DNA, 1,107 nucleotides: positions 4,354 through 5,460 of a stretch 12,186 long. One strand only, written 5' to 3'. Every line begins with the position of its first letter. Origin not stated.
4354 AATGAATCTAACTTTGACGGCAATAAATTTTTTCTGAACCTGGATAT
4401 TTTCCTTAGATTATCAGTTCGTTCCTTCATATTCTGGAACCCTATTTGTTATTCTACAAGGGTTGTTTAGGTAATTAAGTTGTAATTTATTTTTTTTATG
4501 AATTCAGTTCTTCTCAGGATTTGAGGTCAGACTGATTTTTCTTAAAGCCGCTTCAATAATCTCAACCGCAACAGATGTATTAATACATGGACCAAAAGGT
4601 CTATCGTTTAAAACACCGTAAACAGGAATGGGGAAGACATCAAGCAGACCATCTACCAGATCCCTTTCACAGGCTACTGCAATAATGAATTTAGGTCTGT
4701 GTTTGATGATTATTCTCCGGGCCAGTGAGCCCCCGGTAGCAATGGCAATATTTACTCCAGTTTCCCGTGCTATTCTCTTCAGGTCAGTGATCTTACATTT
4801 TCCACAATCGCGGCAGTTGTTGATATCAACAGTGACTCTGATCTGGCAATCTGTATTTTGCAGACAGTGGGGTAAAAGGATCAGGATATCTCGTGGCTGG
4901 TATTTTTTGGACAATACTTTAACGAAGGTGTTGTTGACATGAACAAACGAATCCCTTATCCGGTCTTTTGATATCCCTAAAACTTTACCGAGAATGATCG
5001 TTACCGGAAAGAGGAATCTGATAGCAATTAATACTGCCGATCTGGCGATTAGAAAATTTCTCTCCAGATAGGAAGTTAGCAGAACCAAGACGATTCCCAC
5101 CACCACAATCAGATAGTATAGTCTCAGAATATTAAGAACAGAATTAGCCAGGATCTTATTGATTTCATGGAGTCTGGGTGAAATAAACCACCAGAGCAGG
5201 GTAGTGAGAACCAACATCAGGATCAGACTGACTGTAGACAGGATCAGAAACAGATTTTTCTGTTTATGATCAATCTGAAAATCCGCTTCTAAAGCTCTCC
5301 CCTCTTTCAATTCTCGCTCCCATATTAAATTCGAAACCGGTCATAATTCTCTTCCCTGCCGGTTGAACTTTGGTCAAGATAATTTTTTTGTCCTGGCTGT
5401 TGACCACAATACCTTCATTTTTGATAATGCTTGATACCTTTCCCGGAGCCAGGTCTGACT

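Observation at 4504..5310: Cys-rich DUF116-like membrane protein overlapping and translationally coupled to fmt, as the last gene of a yajC-def-fmt unit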

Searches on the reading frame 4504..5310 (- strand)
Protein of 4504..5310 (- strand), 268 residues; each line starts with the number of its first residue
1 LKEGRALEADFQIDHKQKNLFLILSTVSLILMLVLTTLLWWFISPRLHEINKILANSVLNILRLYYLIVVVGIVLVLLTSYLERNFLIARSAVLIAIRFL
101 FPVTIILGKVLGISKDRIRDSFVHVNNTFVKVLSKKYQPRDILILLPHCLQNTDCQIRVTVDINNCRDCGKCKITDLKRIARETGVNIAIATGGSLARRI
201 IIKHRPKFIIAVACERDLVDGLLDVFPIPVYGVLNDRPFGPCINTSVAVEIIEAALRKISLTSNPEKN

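Call 3: search_protein_families(library=pfam, proteins=[window:4504-5310:-], max_evalue=0.01)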
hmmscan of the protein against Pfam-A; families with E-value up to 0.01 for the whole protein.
window:4504-5310:- (268 aa): 1 family
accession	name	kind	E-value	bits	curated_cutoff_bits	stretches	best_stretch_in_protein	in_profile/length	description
PF01976.22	DUF116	-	4.2e-54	182.7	25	1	103-255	2-154/155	Protein of unknown function DUF116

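Call 6: find_homologous_proteins(query=window:4504-5310:-)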
Query window:4504-5310:- (268 aa): 2413 proteins with E <= 0.001 among 5292 candidates; the best 120 are listed.
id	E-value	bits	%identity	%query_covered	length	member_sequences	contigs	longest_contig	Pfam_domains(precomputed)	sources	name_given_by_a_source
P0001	6.9e-169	578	100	100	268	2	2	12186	PF01976.24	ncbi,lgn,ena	-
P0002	9.0e-137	473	84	94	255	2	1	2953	PF01976.24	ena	-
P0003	4.5e-135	467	84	92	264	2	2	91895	PF01976.24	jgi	jgi:hypothetical protein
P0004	5.3e-135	467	84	92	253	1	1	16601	PF01976.24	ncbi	-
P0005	4.1e-133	461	80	94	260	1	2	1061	PF01976.24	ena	-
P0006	1.4e-132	459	82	93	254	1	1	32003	PF01976.24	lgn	-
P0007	2.0e-131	455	82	93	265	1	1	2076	PF01976.24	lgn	-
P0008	1.5e-130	452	80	92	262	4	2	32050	PF01976.24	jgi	-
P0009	4.2e-130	451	78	94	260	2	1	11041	PF01976.24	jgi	-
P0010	5.7e-130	450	79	93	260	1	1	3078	PF01976.24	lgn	-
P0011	6.6e-130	450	79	93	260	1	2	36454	PF01976.24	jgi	-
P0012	1.5e-129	449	81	93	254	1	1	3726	PF01976.24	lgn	-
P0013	5.1e-120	418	74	92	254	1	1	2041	PF01976.24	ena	-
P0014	5.6e-120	418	78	88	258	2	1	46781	PF01976.24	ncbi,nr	ncbi:MAG: DUF116 domain-containing protein [Candidatus Cloacimonetes bacterium]|nr:DUF116 domain-con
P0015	1.5e-118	413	73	93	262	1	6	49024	PF01976.24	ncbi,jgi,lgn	jgi:uncharacterized protein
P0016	3.9e-115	402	72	92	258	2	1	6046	PF01976.24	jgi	jgi:hypothetical protein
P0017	5.6e-114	398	73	92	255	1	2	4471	PF01976.24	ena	-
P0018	2.6e-113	396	70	92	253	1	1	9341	PF01976.24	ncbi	-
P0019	2.3e-110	386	69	92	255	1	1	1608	PF01976.24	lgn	-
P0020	6.4e-109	381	67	92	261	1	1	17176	PF01976.24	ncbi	-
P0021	1.4e-108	380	68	92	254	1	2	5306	PF01976.24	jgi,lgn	-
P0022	2.1e-108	380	64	93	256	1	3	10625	PF01976.24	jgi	-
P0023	2.2e-107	376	65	93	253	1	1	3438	PF01976.24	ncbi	-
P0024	4.9e-107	375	67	93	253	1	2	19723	PF01976.24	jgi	-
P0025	5.0e-106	372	65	93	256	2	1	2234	PF01976.24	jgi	-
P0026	5.5e-106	372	65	93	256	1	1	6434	PF01976.24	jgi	-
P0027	6.6e-106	372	65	94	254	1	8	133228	PF01976.24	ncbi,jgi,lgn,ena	-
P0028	8.7e-106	371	65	91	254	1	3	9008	PF01976.24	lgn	-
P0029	1.2e-105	371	62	94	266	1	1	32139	PF01976.24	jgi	jgi:uncharacterized protein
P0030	2.3e-105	370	64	93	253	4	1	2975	PF01976.24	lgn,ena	-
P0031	7.2e-105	368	65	93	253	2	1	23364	PF01976.24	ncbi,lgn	-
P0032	1.1e-104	368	64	93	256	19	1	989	PF01976.24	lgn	-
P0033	3.1e-104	366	65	93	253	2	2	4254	PF01976.24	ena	-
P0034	3.5e-104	366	62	93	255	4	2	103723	PF01976.24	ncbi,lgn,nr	ncbi:MAG: hypothetical protein APR54_03360 [Candidatus Cloacimonas sp. SDB]|nr:MAG: hypothetical pro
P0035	6.0e-104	365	66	93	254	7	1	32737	PF01976.24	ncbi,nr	ncbi:MAG: hypothetical protein B6D62_00750 [Candidatus Cloacimonas sp. 4484_275]|nr:MAG: hypothetica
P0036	1.4e-103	364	61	93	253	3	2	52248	PF01976.24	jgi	-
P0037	1.4e-103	364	62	93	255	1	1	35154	PF01976.24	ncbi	ncbi:DUF116 domain-containing protein [Candidatus Cloacimonadota bacterium]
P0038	1.9e-103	363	64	93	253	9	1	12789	PF01976.24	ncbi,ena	-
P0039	1.6e-102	360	61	100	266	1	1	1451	PF01976.24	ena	-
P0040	2.3e-102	360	58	97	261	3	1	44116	PF01976.24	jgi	-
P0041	3.2e-102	359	61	94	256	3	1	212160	PF01976.24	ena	-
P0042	4.5e-102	359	66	93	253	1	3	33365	PF01976.24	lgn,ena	-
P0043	6.4e-102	358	63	94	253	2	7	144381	PF01976.24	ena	-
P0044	1.0e-101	358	61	99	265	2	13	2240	PF01976.24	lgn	-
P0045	1.4e-101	357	62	92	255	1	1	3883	PF01976.24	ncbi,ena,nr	ncbi:MAG: DUF116 domain-containing protein [Candidatus Cloacimonetes bacterium]|nr:DUF116 domain-con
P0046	1.6e-101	357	64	93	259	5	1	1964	PF01976.24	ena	-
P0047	2.6e-101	356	60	99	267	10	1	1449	PF01976.24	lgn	-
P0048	3.0e-101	356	63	93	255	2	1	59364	PF01976.24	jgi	jgi:hypothetical protein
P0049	3.3e-101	356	65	93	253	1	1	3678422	PF01976.24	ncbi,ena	-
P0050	3.5e-101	356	60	95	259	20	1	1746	PF01976.24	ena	-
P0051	4.5e-101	356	59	96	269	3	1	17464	PF01976.24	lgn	-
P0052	6.4e-101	355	62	92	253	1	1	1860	PF01976.24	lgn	-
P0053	1.1e-100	354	63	93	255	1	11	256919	PF01976.24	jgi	jgi:hypothetical protein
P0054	1.1e-100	354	63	94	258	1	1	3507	PF01976.24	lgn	-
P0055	1.4e-100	354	63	93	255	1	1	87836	PF01976.24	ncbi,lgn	-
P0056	3.0e-100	353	64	92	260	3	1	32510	PF01976.24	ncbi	-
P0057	4.1e-100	353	61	93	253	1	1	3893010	PF01976.24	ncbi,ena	-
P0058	6.3e-100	352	60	93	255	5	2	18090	PF01976.24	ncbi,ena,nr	ncbi:MAG: DUF116 domain-containing protein [Candidatus Cloacimonetes bacterium]|nr:DUF116 domain-con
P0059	8.4e-100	352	61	93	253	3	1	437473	PF01976.24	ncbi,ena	-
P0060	1.4e-99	351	61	94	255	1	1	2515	PF01976.24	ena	-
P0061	2.5e-99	350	62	93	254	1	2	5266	PF01976.24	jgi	jgi:hypothetical protein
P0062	3.0e-99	350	62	93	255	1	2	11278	PF01976.24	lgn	-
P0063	8.5e-99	348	62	93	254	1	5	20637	PF01976.24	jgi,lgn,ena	-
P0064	9.7e-99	348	62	93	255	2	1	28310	PF01976.24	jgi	-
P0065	1.3e-98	348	60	93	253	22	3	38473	PF01976.24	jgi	jgi:hypothetical protein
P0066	1.4e-98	347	63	93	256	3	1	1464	PF01976.24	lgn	-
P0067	1.7e-98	347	63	93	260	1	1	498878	PF01976.24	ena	-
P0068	1.8e-98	347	61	94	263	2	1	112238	PF01976.24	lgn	-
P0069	1.9e-98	347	61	93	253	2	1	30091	PF01976.24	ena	-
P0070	6.1e-98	345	60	95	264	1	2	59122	PF01976.24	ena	-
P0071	8.4e-98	345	63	93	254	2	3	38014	PF01976.24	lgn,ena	-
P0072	1.2e-97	345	62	93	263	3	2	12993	PF01976.24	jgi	jgi:uncharacterized protein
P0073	1.3e-97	344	62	93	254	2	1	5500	PF01976.24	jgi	-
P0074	2.1e-97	344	61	93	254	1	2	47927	PF01976.24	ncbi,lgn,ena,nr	ncbi:MAG: DUF116 domain-containing protein [Candidatus Cloacimonetes bacterium]|nr:DUF116 domain-con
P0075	3.9e-97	343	61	97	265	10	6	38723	PF01976.24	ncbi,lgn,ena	-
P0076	4.1e-97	343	61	96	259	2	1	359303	PF01976.24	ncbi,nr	ncbi:MAG: DUF116 domain-containing protein [Candidatus Cloacimonetes bacterium]|nr:DUF116 domain-con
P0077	7.0e-97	342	60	94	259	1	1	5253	PF01976.24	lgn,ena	-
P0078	8.9e-97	342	60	92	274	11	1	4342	PF01976.24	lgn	-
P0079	1.2e-96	341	63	93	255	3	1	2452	PF01976.24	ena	-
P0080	1.2e-96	341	60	94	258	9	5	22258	PF01976.24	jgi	-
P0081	1.9e-96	341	60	93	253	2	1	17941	PF01976.24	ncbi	-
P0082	3.2e-96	340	58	93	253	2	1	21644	PF01976.24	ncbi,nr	ncbi:MAG: DUF116 domain-containing protein [Candidatus Cloacimonetes bacterium]|nr:DUF116 domain-con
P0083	3.4e-96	340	61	92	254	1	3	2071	PF01976.24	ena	-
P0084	7.2e-96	339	59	93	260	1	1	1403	PF01976.24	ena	-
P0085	8.1e-96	338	61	94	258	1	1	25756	PF01976.24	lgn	-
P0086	1.2e-95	338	62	93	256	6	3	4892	PF01976.24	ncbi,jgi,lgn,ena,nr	ncbi:MAG TPA: DUF116 domain-containing protein [Candidatus Cloacimonadota bacterium]|nr:DUF116 domai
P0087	1.4e-95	338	60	93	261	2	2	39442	PF01976.24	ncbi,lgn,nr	ncbi:MAG: DUF116 domain-containing protein [Candidatus Cloacimonetes bacterium]|nr:DUF116 domain-con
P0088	1.4e-95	338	62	92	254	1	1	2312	PF01976.24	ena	-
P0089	1.4e-95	338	60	82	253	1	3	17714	PF01976.24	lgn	-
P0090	1.7e-95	337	59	93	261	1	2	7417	PF01976.24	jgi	-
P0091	1.8e-95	337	60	93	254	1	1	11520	PF01976.24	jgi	-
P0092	3.7e-95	336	58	96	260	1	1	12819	PF01976.24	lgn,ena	-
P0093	3.8e-95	336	61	92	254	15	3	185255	PF01976.24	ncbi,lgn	-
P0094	4.5e-95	336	56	97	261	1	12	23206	PF01976.24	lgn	-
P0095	5.2e-95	336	60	92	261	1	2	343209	PF01976.24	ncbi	-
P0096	5.4e-95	336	62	93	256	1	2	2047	PF01976.24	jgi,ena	-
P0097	6.3e-95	336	61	92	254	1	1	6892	PF01976.24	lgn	-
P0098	7.4e-95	335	60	92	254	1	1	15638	PF01976.24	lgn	-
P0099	8.5e-95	335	60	92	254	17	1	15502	PF01976.24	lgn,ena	-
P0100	1.7e-94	334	60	92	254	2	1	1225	PF01976.24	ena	-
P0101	2.0e-94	334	59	93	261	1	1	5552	PF01976.24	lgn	-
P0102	2.1e-94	334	58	93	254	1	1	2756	PF01976.24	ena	-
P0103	2.3e-94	334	55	94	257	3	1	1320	PF01976.24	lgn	-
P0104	3.5e-94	333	60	92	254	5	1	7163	PF01976.24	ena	-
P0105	4.7e-94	333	58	94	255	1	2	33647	PF01976.24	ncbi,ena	-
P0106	4.9e-94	333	59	93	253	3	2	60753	PF01976.24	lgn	-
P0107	5.1e-94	333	59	93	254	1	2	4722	PF01976.24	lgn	-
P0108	5.7e-94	332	57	83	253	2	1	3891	PF01976.24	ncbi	-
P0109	8.6e-94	332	59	92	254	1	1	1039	PF01976.24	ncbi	-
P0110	1.0e-93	332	60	92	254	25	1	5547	PF01976.24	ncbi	-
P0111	2.9e-93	330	58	92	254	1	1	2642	PF01976.24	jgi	-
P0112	3.0e-93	330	58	96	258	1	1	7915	PF01976.24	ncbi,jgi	jgi:hypothetical protein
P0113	3.3e-93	330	56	90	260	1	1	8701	PF01976.24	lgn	-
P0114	4.4e-93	330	57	94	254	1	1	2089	PF01976.24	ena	-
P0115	5.1e-93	329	61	92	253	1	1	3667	PF01976.24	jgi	-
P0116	8.1e-93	329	58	93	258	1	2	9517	PF01976.24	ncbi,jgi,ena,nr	ncbi:MAG TPA: DUF116 domain-containing protein [Candidatus Cloacimonadota bacterium]|nr:DUF116 domai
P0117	8.4e-93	329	60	92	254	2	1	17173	PF01976.24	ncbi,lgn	-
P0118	1.0e-92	328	58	92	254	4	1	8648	PF01976.24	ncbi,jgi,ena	-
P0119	1.0e-92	328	58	92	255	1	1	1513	PF01976.24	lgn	-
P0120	1.3e-92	328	61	92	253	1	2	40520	PF01976.24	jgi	-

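Call 15: search_solved_structures(query=A1, max_evalue=10)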
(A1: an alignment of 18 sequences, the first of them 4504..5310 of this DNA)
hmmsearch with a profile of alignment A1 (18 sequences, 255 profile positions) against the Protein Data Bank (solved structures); distinct sequences matched with E-value up to 10: 1.
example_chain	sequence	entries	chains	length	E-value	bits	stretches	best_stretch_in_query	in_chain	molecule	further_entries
8xx8_A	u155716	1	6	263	0.55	12.9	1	23-101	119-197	Rhodopsin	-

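Call 17: predict_structure(alignment_id=A1)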
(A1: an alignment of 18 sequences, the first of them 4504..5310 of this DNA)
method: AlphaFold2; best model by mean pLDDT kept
length: 268 residues; sequences in the alignment: 18
mean_pLDDT: 82.1   pTM: 0.76
mean pLDDT of the five models: 82.1, 79.9, 78.3, 72.6, 72.4
residues with pLDDT >= 90: 101; 70-90: 125; 50-70: 24; < 50: 18
segments of 3 or more residues with pLDDT < 50: 1-9, 242-244, 263-268
pLDDT, mean of each block of 10 residues (from residue 1): 44 77 95 94 92 93 95 92 81 90 94 91 87 82 85 76 85 84 91 77 90 74 73 70 64 85 47
secondary structure, 60 per line:
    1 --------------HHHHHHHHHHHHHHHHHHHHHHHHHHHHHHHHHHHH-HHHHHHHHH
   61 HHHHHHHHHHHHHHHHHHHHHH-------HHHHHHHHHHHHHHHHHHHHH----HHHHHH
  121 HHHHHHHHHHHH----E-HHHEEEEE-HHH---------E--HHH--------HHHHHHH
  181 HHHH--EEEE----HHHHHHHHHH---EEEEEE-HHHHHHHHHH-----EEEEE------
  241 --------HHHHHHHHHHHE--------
elements in order: H15-50 H52-82 H90-110 H115-132 E142-146 H174-184 E187-190 H195-204 E208-213 H215-224 E230-234 H249-259

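Call 20: search_protein_representatives(protein=window:4504-5310:-)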
Query: 268 residues. Proteins with E-value up to 0.001 (for the whole library): 1025; up to 1e-10: 653; up to 1e-30: 256. The best 150 are listed.
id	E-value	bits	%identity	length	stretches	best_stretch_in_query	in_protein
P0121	1.0e-70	254.5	51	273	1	9-251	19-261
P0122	5.5e-66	239.0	47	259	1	11-259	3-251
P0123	8.6e-61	222.0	42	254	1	17-256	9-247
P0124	1.5e-58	214.6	43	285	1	16-256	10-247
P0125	8.4e-58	212.2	43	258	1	32-257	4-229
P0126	1.1e-56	208.6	44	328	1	10-259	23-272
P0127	1.8e-56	207.9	44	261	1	13-254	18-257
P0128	7.5e-56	205.8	39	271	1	16-260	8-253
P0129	1.6e-55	204.8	40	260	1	13-259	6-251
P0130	3.3e-55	203.7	43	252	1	23-257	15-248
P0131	1.3e-54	201.8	42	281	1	13-259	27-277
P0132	7.8e-54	199.2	42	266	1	17-258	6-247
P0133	1.0e-53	198.9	36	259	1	17-256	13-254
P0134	3.2e-53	197.2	43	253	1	18-253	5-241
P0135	3.4e-53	197.1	38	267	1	18-256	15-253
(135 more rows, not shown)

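Call 23: find_related_loci(query=A2, collection=genome_contigs, flank=6000)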
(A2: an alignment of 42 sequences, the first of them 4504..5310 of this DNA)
Query A2 (268 aa) in genome_contigs; peptide patterns used: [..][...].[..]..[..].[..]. (x = any residue, [..] = any of these).
600 stretches matched a pattern (row limit reached: there are more); 597 encode a relative of the query (tblastn E <= 1e-3); the best 80 are kept; 80 distinct loci.
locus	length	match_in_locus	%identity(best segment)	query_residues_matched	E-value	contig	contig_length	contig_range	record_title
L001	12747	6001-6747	65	10-258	9e-104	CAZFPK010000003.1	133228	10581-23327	MAG TPA_asm: uncultured Candidatus Cloacimonadota bacterium isolate SRP077602_co5_585 genome assembly, contig: NODE_327_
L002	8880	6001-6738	67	13-258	8e-103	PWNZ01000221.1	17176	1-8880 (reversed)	MAG: Candidatus Cloacimonadota bacterium isolate CSSed10_348R2 CS-Sed10-C6550, whole genome shotgun sequence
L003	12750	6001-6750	58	10-259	7e-96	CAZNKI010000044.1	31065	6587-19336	MAG TPA_asm: uncultured Candidatus Cloacimonadota bacterium isolate SRP220891_co1_469 genome assembly, contig: NODE_2791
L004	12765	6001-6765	60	2-256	3e-103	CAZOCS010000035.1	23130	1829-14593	MAG TPA_asm: uncultured Candidatus Cloacimonadota bacterium isolate SRP167671_co2_64 genome assembly, contig: NODE_2975_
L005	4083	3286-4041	43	17-268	1e-70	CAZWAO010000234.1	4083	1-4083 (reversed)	MAG TPA_asm: uncultured Ignavibacteria bacterium isolate binchicken_co81_427 genome assembly, contig: NODE_44065_length_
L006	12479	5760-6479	44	17-256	6e-70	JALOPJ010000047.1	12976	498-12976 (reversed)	MAG: Candidatus Edwardsbacteria bacterium isolate Prado126 scaffold_7292, whole genome shotgun sequence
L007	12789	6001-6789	40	2-264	7e-69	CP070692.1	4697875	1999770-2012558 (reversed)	MAG: Deltaproteobacteria bacterium isolate bin617 chromosome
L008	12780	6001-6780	42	5-263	4e-68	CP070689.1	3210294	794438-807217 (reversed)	MAG: Deltaproteobacteria bacterium isolate bin63 chromosome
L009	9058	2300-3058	43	7-259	1e-67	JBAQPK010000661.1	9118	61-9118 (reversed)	MAG: Desulfuromonadaceae bacterium isolate MFD12001_ilm_asm_bin38 k127_84681, whole genome shotgun sequence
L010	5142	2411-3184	42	7-263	4e-67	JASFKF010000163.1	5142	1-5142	MAG: Syntrophobacterales bacterium isolate D0608U48metaG_Bin_309 D0608U48metaG_FD_scaffold_1108_c1, whole genome shotgun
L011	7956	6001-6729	46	17-259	5e-67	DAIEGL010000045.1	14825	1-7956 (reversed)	MAG TPA_asm: Geobacter sp. isolate clean984 k141_1247964, whole genome shotgun sequence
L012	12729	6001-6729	44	17-259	2e-66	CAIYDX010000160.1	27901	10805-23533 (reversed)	MAG: uncultured Geobacteraceae bacterium isolate AlinenLipids_bin-4284 genome assembly, contig: bin-4284:160/419, whole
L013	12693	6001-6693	47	17-247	2e-66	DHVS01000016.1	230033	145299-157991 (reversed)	MAG TPA_asm: bacterium UBP2_UBA5202 isolate UBA5202 UBA5202_contig_1107, whole genome shotgun sequence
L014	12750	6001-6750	42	17-266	4e-66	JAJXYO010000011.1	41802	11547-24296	MAG: Deltaproteobacteria bacterium isolate BP6.bin89 NODE_1267_length_41802_cov_8.659004, whole genome shotgun sequence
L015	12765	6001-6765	42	3-256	8e-66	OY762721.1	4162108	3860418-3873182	MAG: Desulfatiglandales bacterium isolate 7b555824-8626-4373-9f6d-e46e1e23d1ce genome assembly, chromosome: 1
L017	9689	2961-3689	43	17-259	3e-65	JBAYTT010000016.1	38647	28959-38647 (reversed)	MAG: Pelobacteraceae bacterium isolate SO_2016_LW3_15 scaffold01592_LW162_2016, whole genome shotgun sequence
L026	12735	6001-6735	41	13-257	2e-64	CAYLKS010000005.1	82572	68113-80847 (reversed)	MAG TPA_asm: uncultured bacterium isolate binchicken_co256_502 genome assembly, contig: NODE_197_length_82572_cov_8.1414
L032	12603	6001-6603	48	66-258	1e-63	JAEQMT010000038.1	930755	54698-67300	MAG: Desulfofustis sp. PB-SRB1 isolate PB-SRB1-LS01-2011a unitig_67_otuB, whole genome shotgun sequence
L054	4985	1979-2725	40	5-256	8e-62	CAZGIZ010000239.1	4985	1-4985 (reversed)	MAG TPA_asm: uncultured Desulfobacteraceae bacterium isolate binchicken_co81_519 genome assembly, contig: NODE_32335_len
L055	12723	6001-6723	43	17-257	1e-61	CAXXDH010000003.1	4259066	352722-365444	MAG: Desulfovibrionaceae bacterium isolate 908e55cc-3562-4718-80e3-675b26bf5ef5 genome assembly, contig: contig_3, whole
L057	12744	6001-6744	40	2-256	2e-61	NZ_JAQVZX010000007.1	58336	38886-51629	MAG: Syntrophomonas sp. isolate STF2_183 NODE_983_length_58336_cov_19.269529_Sandtown_F2, whole genome shotgun sequence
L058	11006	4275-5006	42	13-256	3e-61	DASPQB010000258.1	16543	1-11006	MAG TPA_asm: Nitrospirota bacterium isolate SMAG_U12188 k141_1204660, whole genome shotgun sequence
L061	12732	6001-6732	40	15-258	3e-61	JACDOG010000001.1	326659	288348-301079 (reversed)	MAG: Thermoanaerobacteraceae bacterium isolate GB_MAG15_131 c_000000000013, whole genome shotgun sequence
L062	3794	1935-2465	51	82-258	2e-61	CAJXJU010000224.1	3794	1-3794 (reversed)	MAG TPA_asm: uncultured Desulfohalobiaceae bacterium isolate ERR1163091_bin.5_MetaBAT_v2.12.1_MAG genome assembly, conti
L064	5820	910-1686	44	2-259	3e-61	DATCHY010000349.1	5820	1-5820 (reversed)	MAG TPA_asm: Geomonas sp. isolate SMAG_U7845 k141_1173422, whole genome shotgun sequence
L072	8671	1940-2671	40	17-260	1e-60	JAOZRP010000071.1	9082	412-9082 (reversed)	MAG: bacterium isolate GMC6.concoct.48_sub GMC6_9516_length_9082_cov_23.743547, whole genome shotgun sequence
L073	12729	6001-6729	43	15-257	1e-60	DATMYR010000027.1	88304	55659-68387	MAG TPA_asm: Syntrophomonadaceae bacterium isolate SMAG_U13153 k141_112450, whole genome shotgun sequence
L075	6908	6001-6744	41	10-257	2e-60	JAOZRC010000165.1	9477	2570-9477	MAG: Desulfobacterales bacterium isolate GMC6.concoct.177_sub GMC6_8853_length_9477_cov_10.458501, whole genome shotgun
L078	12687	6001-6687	44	31-256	4e-60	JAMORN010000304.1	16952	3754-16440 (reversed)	MAG: bacterium isolate 4561-380_metabat2_scaf2bin.027 4561-380_scaffold_724_c1, whole genome shotgun sequence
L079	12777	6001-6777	42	3-259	3e-60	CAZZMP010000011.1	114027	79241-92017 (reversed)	MAG TPA_asm: uncultured Geobacter sp. isolate SRP192927_co3_443 genome assembly, contig: NODE_190_length_114027_cov_38.4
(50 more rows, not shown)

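Call 32: search_protein_families(library=pfam, alignment_id=A3, max_evalue=0.00001)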
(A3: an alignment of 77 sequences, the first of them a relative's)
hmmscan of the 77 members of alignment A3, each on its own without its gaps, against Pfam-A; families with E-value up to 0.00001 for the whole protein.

A. member 1, L001:6883-7947:+ (354 aa): 1 family
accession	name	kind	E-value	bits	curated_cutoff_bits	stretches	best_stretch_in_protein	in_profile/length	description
PF03193.22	RsgA_GTPase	-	2.6e-56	190.6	30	1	118-293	1-173/174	RsgA GTPase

B. families by the number of members that match (of 77 scanned): 51 families (the first 25 are shown)
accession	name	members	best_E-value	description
PF01189.24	Methyltr_RsmB-F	26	4.2e-65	16S rRNA methyltransferase RsmB/F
PF01029.23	NusB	25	2.4e-37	NusB family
PF22458.1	RsmF-B_ferredox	19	5.5e-24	Methyltr_RsmF/B-like, ferredoxin-like domain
PF13847.12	Methyltransf_31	13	4.2e-11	Methyltransferase domain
PF04298.18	Zn_peptidase_2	6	1.5e-92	Putative neutral zinc metallopeptidase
PF03710.21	GlnE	5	1.5e-135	Glutamate-ammonia ligase adenylyltransferase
PF08335.16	GlnD_UR_UTase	5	6.7e-53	GlnD PII-uridylyltransferase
PF10335.14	DUF294_C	4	1.2e-06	Putative nucleotidyltransferase substrate binding domain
PF13649.12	Methyltransf_25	3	2.4e-06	Methyltransferase domain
PF03193.22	RsgA_GTPase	2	2.6e-56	RsgA GTPase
PF01435.24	Peptidase_M48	2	1.1e-32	Peptidase family M48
PF18297.6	NFACT-R_2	2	8.9e-21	NFACT protein RNA binding domain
PF00753.33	Lactamase_B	2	1.4e-17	Metallo-beta-lactamase superfamily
PF02568.20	ThiI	2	8.9e-13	Thiamine biosynthesis protein (ThiI)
PF01728.25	FtsJ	2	1.1e-07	FtsJ-like methyltransferase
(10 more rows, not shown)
